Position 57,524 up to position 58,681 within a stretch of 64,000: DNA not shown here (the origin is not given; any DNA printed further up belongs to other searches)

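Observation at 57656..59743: Tandem pair of diverged His/Met-rich lipoproteins split by a strong terminator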

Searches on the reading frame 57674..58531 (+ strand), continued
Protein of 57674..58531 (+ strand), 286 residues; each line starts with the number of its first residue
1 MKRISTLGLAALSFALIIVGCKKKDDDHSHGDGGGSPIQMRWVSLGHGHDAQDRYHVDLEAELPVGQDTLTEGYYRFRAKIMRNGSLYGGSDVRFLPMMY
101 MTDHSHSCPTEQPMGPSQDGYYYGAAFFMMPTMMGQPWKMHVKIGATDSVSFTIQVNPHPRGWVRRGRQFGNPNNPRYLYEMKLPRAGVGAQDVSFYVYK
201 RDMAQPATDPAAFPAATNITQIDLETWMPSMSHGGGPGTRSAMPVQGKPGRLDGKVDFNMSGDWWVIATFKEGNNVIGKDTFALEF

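Call 62: search_protein_families(library=ncbifam, proteins=[L024:7837-9849:+, L025:7800-9827:+, P0224, P0241], max_evalue=0.01)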
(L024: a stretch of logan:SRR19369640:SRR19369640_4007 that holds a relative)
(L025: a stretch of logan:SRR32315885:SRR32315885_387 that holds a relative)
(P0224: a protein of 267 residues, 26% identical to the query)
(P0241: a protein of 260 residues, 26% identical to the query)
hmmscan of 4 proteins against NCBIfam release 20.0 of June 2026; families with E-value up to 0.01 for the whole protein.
L024:7837-9849:+ (670 aa): 9 families
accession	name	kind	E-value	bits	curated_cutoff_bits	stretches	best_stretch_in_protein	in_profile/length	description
TIGR01778.1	TonB-copper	equivalog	8.9e-45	153.6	472.45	1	61-665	17-632/637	TonB-dependent copper receptor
TIGR01785.1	TonB-hemin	subfamily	1.4e-27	96.5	316.85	1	56-668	33-675/677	TonB-dependent heme/hemoglobin receptor family protein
TIGR01786.1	TonB-hemlactrns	subfamily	5.5e-25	87.8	323.75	2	361-670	390-719/719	TonB-dependent hemoglobin/transferrin/lactoferrin family receptor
TIGR01783.1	TonB-siderophor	subfamily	6.6e-13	48.2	223.5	2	56-221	17-177/649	TonB-dependent siderophore receptor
TIGR01779.1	TonB-B12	equivalog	6.8e-12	44.7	599.7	2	462-666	419-610/614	TonB-dependent vitamin B12 receptor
NF010048.1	PRK13524.1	subfamily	3.7e-07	29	493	1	462-670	520-744/744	FepA family TonB-dependent siderophore receptor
NF010051.0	PRK13528.1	subfamily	1.2e-06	27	583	1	460-669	508-726/727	FepA family TonB-dependent siderophore receptor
NF050067.1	TonBEntbctnRecCfrA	equivalog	0.0031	15.9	1200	1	433-502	440-508/698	TonB-dependent ferric enterobactin receptor CfrA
NF049945.1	TonB_dep_FCYXU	equivalog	0.0054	15.4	825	0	6-169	10-187/697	TonB-dependent receptor, FCYXU motif-type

L025:7800-9827:+ (675 aa): 14 families
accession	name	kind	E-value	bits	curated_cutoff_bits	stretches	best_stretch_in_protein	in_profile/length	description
TIGR01778.1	TonB-copper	equivalog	5.6e-38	131.1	472.45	1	65-673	19-635/637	TonB-dependent copper receptor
TIGR01785.1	TonB-hemin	subfamily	1.4e-26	93.1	316.85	1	57-674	32-676/677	TonB-dependent heme/hemoglobin receptor family protein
TIGR01786.1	TonB-hemlactrns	subfamily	3.3e-25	88.5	323.75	2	351-674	383-718/719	TonB-dependent hemoglobin/transferrin/lactoferrin family receptor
NF038289.1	Zn_piracy_ZnuD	exception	1.1e-13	50.7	950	1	430-675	448-685/685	zinc piracy TonB-dependent receptor ZnuD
NF010048.1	PRK13524.1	subfamily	9.7e-12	44.1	493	1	423-674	467-743/744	FepA family TonB-dependent siderophore receptor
NF010051.0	PRK13528.1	subfamily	8.5e-09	34.2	583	1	425-675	459-727/727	FepA family TonB-dependent siderophore receptor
NF010010.0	PRK13483.1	equivalog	5.6e-07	27.9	927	1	427-569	408-553/660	ligand-gated channel protein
TIGR01782.1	TonB-Xanth-Caul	subfamily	6.4e-07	28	310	1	67-227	47-205/868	TonB-dependent receptor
TIGR01783.1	TonB-siderophor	subfamily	8.6e-07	27.9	223.5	1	417-675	402-649/649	TonB-dependent siderophore receptor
NF038079.1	TonB_sider_MxcH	equivalog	1.7e-06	26.4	925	1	409-548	521-648/792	TonB-dependent siderophore myxochelin receptor MxcH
NF010011.0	PRK13484.1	equivalog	4.9e-06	25.1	1197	1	422-563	416-557/682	IreA family TonB-dependent siderophore receptor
NF049947.1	TonB_dep_PCPU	exception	1.5e-05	23.4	800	1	376-651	393-664/685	TonB-dependent receptor, PCPU motif-type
NF050067.1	TonBEntbctnRecCfrA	equivalog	9.3e-05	20.9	1200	1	463-565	465-573/698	TonB-dependent ferric enterobactin receptor CfrA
TIGR01776.1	TonB-tbp-lbp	subfamily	0.0023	15.9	468.8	1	418-542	639-768/946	lactoferrin/transferrin family TonB-dependent receptor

P0224 (267 aa): 0 families

P0241 (260 aa): 0 families
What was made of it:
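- That receptor's best NCBIfam match is the TonB-dependent copper receptor TIGR01778 (call 62).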

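Call 76: fold_search(model_id=the predicted structure, library=pdb)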
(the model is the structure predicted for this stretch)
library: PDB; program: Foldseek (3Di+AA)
matches with E <= 10: 1539; with E <= 0.001: 27
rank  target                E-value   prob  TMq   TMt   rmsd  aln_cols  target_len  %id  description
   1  4uj7                  6.9e-05  1.00  0.22  0.29  13.6       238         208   13  Structure of the S-layer protein SbsC, domains 5-6 (released 2016-04-27)
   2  4e9l                  1.0e-04  1.00  0.25  0.23  21.5       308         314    9  FdeC, a Novel Broadly Conserved Escherichia coli Adhesin Eliciting Protection against Urinary Tract Infections (released 2012-04-25)
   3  4m9p                  2.3e-04  1.00  0.22  0.21  14.2       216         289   11  Crystal structure of the human filamin A Ig-like domains 3-5 (released 2014-02-05)
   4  7ouv_B                2.4e-04  1.00  0.22  0.29  16.7       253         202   13  Crystal structure of human filamin C domains 14-15 cardiovascular disease causing mutation S1624L (released 2022-06-22)
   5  6a8p_A                2.6e-04  0.99  0.22  0.11  14.9       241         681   10  Transglutaminase 2 mutant G224V in complex with GTP (released 2018-09-26)
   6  1f13_B                3.4e-04  0.99  0.21  0.10  14.7       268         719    8  RECOMBINANT HUMAN CELLULAR COAGULATION FACTOR XIII (released 1998-08-12)
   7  3hs0_A                4.1e-04  1.00  0.27  0.14  19.6       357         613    7  Cobra Venom Factor (CVF) in complex with human factor B (released 2009-07-07)
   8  1zlg                  4.3e-04  0.99  0.25  0.12  18.6       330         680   11  Solution structure of the extracellular matrix protein anosmin-1 (released 2006-05-09)
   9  7ouv_A                4.6e-04  1.00  0.22  0.29  16.4       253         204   11  Crystal structure of human filamin C domains 14-15 cardiovascular disease causing mutation S1624L (released 2022-06-22)
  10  8ytp                  4.6e-04  0.99  0.22  0.25  19.3       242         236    9  Single-chain Fv antibody of E11 complex with NP-glycine under reducing conditions (released 2024-07-03)
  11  4be5_A                5.5e-04  0.99  0.23  0.28  16.5       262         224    9  V. cholera biofilm scaffolding protein RbmA (released 2013-12-18)
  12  6kzb_C                5.5e-04  0.98  0.22  0.12  17.3       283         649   10  Transglutaminase2 complexed with calcium (released 2020-12-09)
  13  1evu_A                5.8e-04  0.99  0.23  0.11  14.6       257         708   11  HUMAN FACTOR XIII WITH CALCIUM BOUND IN THE ION SITE (released 2000-05-10)
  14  1kv3_A                5.8e-04  0.98  0.22  0.12  17.8       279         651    9  HUMAN TISSUE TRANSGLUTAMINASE IN GDP BOUND FORM (released 2002-03-13)
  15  1f13_A                5.8e-04  0.98  0.21  0.10  14.5       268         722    9  RECOMBINANT HUMAN CELLULAR COAGULATION FACTOR XIII (released 1998-08-12)
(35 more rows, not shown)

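Call 86: find_homologous_proteins(query=L001:3886-5601:+, max_evalue=1e-100)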
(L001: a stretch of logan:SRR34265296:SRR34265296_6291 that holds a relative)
Query L001:3886-5601:+ (572 aa): 6456 proteins with E <= 1e-100 among 8000 candidates; the best 120 are listed.
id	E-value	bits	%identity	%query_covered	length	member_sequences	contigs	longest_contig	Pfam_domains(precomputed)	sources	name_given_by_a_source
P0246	0.0e+0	1265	99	100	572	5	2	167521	PF00115.26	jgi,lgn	jgi:cytochrome c oxidase subunit 1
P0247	0.0e+0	1116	86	99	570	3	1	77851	PF00115.26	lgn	-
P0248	0.0e+0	1076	83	99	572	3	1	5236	PF00115.26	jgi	-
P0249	0.0e+0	1069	83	98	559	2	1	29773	PF00115.26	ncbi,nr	ncbi:MAG: cbb3-type cytochrome c oxidase subunit I [Bacteroidia bacterium]|nr:cbb3-type cytochrome c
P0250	0.0e+0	1062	82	98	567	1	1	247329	PF00115.26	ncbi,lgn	ncbi:MAG: cbb3-type cytochrome c oxidase subunit I [Bacteroidia bacterium]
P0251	0.0e+0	1061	81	99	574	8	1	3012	PF00115.26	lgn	-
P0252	0.0e+0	1049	81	100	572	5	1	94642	PF00115.26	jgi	-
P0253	0.0e+0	1043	79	99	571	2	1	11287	PF00115.26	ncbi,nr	ncbi:MAG: cbb3-type cytochrome c oxidase subunit I [Bacteroidia bacterium]|nr:cbb3-type cytochrome c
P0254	0.0e+0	1042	80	98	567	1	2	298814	PF00115.26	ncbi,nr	ncbi:MAG: cbb3-type cytochrome c oxidase subunit I [Bacteroidia bacterium]|nr:cbb3-type cytochrome c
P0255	0.0e+0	1040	80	99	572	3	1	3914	PF00115.26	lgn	-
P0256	0.0e+0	1039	82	96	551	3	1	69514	PF00115.26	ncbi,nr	ncbi:MAG: cbb3-type cytochrome c oxidase subunit I [Bacteroidia bacterium]|nr:cbb3-type cytochrome c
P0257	0.0e+0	1034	78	99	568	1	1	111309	PF00115.26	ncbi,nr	ncbi:MAG: cbb3-type cytochrome c oxidase subunit I [Bacteroidia bacterium]|nr:cbb3-type cytochrome c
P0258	0.0e+0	1030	79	99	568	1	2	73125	PF00115.26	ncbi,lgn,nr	ncbi:MAG: cbb3-type cytochrome c oxidase subunit I [Bacteroidia bacterium]|nr:cbb3-type cytochrome c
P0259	0.0e+0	1015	80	98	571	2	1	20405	PF00115.26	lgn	-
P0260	4.2e-296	1001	77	99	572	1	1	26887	PF00115.26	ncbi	-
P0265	3.4e-289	979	75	100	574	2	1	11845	PF00115.26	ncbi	-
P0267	4.8e-266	902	70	99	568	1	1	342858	PF00115.26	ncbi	ncbi:MAG: cbb3-type cytochrome c oxidase subunit I [Bacteroidia bacterium]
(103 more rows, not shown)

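Call 87: find_encoding_contigs(protein=P0001, flank=1000, max_places=4)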
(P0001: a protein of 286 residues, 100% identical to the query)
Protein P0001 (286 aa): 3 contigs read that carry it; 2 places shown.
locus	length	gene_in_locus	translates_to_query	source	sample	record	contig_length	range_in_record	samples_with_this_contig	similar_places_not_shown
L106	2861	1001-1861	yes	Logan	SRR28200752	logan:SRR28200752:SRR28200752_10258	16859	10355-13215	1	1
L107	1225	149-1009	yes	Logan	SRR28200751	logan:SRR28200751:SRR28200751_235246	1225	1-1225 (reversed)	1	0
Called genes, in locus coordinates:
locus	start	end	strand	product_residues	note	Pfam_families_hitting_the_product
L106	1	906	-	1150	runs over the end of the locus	-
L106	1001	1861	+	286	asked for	PF13115:YtkA (faint)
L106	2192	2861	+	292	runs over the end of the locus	-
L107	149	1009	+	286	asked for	PF13115:YtkA (faint)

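Call 88: find_encoding_contigs(protein=P0250, flank=8000, max_places=4)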
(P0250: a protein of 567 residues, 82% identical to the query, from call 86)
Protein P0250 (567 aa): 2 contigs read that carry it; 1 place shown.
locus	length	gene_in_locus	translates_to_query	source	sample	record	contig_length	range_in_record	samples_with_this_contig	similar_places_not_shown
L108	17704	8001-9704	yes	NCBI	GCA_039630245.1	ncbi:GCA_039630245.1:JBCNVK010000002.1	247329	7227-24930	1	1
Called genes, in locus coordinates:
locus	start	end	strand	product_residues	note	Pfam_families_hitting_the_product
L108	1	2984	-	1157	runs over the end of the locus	PF02463:SMC_N, PF13175:AAA_15 (weak), PF05791:Bacillus_HBL (weak), PF24161:CCDC39 (weak), PF13304:AAA_21 (weak)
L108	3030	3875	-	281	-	-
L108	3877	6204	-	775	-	PF01751:Toprim, PF01131:Topoisom_bac, PF13368:Toprim_C_rpt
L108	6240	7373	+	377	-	PF12895:ANAPC3 (weak), PF14559:TPR_19 (weak)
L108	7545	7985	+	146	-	PF00116:COX2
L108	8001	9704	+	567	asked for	PF00115:COX1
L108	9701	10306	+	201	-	PF02630:SCO1-SenC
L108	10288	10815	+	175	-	PF13442:Cytochrome_CBB3, PF00034:Cytochrom_C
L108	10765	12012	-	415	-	PF13579:Glyco_trans_4_4, PF13439:Glyco_transf_4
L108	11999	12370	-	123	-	PF02537:CRCB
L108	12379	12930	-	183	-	-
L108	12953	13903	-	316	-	PF02881:SRP54_N (weak), PF00448:SRP54, PF02374:ArsA_ATPase (faint), PF13401:AAA_22 (weak), PF13614:AAA_31 (faint)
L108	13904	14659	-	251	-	PF01975:SurE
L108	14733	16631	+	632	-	PF06068:TIP49 (weak), PF05496:RuvB_N (faint), PF00004:AAA, PF07728:AAA_5 (weak), PF17862:AAA_lid_3, PF01434:Peptidase_M41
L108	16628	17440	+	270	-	PF00149:Metallophos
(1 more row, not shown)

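Call 90: list_cluster_members(proteins=[P0249, P0253, P0254, P0256, P0257, P0258, P0260, P0265, P0267, P0247])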
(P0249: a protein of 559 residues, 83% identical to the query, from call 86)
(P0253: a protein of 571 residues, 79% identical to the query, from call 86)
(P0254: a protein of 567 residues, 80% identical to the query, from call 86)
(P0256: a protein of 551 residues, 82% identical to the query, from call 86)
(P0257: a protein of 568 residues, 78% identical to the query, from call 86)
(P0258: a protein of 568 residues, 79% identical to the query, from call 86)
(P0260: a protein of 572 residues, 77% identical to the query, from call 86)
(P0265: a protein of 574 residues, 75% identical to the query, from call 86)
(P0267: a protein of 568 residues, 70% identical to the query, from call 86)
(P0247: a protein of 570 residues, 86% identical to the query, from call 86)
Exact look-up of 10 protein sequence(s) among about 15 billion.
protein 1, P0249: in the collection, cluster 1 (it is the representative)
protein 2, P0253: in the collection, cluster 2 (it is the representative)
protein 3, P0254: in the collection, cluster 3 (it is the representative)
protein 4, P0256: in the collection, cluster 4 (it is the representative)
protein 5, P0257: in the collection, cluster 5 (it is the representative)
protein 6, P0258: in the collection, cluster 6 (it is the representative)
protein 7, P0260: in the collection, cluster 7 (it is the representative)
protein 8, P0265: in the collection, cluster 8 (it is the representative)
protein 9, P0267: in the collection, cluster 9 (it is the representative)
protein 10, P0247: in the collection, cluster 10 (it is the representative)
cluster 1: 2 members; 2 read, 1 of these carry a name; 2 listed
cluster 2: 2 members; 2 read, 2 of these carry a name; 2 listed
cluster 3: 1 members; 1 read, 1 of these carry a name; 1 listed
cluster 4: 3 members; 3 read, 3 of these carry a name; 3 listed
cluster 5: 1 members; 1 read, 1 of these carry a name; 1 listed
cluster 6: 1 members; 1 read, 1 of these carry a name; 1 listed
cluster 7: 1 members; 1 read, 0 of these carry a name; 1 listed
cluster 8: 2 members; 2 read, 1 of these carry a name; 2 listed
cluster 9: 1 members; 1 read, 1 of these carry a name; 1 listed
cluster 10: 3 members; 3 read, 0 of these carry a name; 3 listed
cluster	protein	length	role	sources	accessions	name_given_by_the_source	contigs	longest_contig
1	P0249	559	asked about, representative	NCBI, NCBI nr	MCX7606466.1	MAG: cbb3-type cytochrome c oxidase subunit I [Bacteroidia bacterium] | cbb3-type cytochrome c oxidase subunit I [Bacteroidia bacterium]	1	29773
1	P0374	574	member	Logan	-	-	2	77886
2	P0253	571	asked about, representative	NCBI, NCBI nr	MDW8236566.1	MAG: cbb3-type cytochrome c oxidase subunit I [Bacteroidia bacterium] | cbb3-type cytochrome c oxidase subunit I [Bacteroidia bacterium]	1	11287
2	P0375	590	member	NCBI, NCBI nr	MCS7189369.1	MAG: cbb3-type cytochrome c oxidase subunit I [Bacteroidia bacterium] | cbb3-type cytochrome c oxidase subunit I [Bacteroidia bacterium]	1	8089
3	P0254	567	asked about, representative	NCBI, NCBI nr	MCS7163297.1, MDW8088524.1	MAG: cbb3-type cytochrome c oxidase subunit I [Bacteroidia bacterium] | cbb3-type cytochrome c oxidase subunit I [Bacteroidia bacterium]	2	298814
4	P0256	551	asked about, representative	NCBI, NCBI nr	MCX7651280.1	MAG: cbb3-type cytochrome c oxidase subunit I [Bacteroidia bacterium] | cbb3-type cytochrome c oxidase subunit I [Bacteroidia bacterium]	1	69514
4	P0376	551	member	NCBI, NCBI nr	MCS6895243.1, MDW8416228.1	MAG: cbb3-type cytochrome c oxidase subunit I [Bacteroidia bacterium] | cbb3-type cytochrome c oxidase subunit I [Bacteroidia bacterium]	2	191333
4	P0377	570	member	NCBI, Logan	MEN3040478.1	MAG: cbb3-type cytochrome c oxidase subunit I [Bacteroidia bacterium]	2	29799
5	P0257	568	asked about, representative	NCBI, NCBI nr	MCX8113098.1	MAG: cbb3-type cytochrome c oxidase subunit I [Bacteroidia bacterium] | cbb3-type cytochrome c oxidase subunit I [Bacteroidia bacterium]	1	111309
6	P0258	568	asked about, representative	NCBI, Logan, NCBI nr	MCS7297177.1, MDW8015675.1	MAG: cbb3-type cytochrome c oxidase subunit I [Bacteroidia bacterium] | cbb3-type cytochrome c oxidase subunit I [Bacteroidia bacterium]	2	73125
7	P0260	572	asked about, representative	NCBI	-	-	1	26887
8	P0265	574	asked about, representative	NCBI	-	-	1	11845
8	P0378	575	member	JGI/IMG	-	cytochrome c oxidase subunit 1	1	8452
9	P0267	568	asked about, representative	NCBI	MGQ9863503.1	MAG: cbb3-type cytochrome c oxidase subunit I [Bacteroidia bacterium]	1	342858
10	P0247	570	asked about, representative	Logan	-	-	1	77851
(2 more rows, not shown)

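Call 91: find_encoding_contigs(protein=P0377, flank=8000, max_places=3)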
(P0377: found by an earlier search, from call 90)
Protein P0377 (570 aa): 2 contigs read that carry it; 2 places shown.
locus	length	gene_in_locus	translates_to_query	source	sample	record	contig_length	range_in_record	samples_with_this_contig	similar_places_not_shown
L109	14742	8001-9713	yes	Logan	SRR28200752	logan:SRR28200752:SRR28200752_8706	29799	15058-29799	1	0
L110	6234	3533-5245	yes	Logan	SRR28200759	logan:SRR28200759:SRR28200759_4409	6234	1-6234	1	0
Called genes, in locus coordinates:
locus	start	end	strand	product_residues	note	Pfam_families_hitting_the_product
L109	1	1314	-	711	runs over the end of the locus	PF22745:Nlig-Ia, PF01653:DNA_ligase_aden, PF03120:OB_DNA_ligase, PF03119:DNA_ligase_ZBD, PF14520:HHH_5 (faint), PF12826:HHH_2, PF00533:BRCT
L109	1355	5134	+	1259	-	PF00704:Glyco_hydro_18, PF00431:CUB, PF06439:3keto-disac_hyd (faint), PF19763:DUF6250 (faint), PF18962:Por_Secre_tail (weak)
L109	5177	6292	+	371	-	-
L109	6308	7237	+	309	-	PF00294:PfkB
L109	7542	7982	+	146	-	PF00116:COX2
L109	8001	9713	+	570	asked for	PF00115:COX1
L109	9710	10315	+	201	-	PF00578:AhpC-TSA (weak), PF02630:SCO1-SenC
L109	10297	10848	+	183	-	PF00034:Cytochrom_C, PF13442:Cytochrome_CBB3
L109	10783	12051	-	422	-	PF13439:Glyco_transf_4, PF13579:Glyco_trans_4_4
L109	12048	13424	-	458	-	PF02878:PGM_PMM_I, PF02879:PGM_PMM_II, PF02880:PGM_PMM_III, PF00408:PGM_PMM_IV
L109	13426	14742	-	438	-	?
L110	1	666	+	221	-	?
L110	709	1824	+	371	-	-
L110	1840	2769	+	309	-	PF00294:PfkB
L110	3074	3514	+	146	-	PF00116:COX2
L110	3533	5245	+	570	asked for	PF00115:COX1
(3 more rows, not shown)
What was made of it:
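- On YtkA-like domain family (PF13115; CtaK type): In the window's organism that cluster is on another contig (calls 90, 91).
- Tried and rejected: The right one is L109 (calls 90, 91).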

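Call 98: search_protein_families(library=pfam, alignment_id=A6, max_evalue=0.01)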
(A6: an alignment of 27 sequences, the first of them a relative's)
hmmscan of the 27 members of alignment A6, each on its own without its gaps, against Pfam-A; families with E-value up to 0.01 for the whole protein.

A. member 1, L024:6461-6826:+ (122 aa): 0 families

B. families by the number of members that match (of 27 scanned): 8 families
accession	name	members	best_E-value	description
PF01242.24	PTPS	1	2.8e-28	6-pyruvoyl tetrahydropterin synthase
PF07971.18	Glyco_hydro_92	1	1.2e-25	Glycosyl hydrolase family 92 catalytic domain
PF00072.30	Response_reg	1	7.6e-25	Response regulator receiver domain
PF13669.12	Glyoxalase_4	1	1.1e-22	Glyoxalase/Bleomycin resistance protein/Dioxygenase superfamily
PF00903.31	Glyoxalase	1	5.5e-13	Glyoxalase/Bleomycin resistance protein/Dioxygenase superfamily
PF13468.12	Glyoxalase_3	1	3.2e-06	Glyoxalase-like domain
PF00236.23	Hormone_6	1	0.005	Glycoprotein hormone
PF21695.3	GlnR_1st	1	0.0071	Transcription regulator GlnR, N-terminal domain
